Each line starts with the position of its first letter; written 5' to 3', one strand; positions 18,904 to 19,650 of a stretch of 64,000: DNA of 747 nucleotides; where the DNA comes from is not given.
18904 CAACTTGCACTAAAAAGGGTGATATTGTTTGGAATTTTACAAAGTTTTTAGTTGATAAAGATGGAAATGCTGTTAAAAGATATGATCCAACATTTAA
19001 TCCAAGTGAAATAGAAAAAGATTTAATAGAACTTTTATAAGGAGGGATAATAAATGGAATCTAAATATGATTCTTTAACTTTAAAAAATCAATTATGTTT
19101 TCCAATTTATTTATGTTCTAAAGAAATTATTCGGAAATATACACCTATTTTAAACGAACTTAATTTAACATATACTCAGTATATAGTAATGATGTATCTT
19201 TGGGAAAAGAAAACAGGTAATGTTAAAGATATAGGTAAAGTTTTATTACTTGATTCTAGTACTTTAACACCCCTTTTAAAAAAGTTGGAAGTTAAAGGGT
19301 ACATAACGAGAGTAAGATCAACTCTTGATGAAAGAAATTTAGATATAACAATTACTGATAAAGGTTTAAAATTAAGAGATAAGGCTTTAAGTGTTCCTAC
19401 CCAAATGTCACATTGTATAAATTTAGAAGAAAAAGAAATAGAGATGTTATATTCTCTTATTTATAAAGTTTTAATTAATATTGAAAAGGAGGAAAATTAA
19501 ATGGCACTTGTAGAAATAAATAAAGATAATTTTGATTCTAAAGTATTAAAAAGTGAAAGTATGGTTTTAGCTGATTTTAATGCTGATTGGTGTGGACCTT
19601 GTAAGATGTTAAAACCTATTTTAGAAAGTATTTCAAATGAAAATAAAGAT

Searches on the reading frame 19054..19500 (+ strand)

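Call 20: search_protein_families(library=pfam, proteins=[window:19054-19500:+], max_evalue=0.001)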
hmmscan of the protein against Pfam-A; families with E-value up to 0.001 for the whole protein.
window:19054-19500:+ (148 aa): 5 families
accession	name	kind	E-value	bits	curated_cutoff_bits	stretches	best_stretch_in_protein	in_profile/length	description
PF22381.2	Staph_reg_Sar_Rot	-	5.4e-20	71.7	27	1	29-108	3-82/85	Transcriptional regulator SarA/Rot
PF01047.28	MarR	-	6.1e-14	52.1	24.6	1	38-95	1-58/59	MarR family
PF12802.13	MarR_2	-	1.5e-07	31.9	27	1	37-94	2-60/61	MarR family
PF13463.12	HTH_27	-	1.3e-05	25.8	22.2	1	38-104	1-68/68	Winged helix DNA-binding domain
PF13601.12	HTH_34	-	0.00011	22.7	27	1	45-107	5-68/80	Winged helix DNA-binding domain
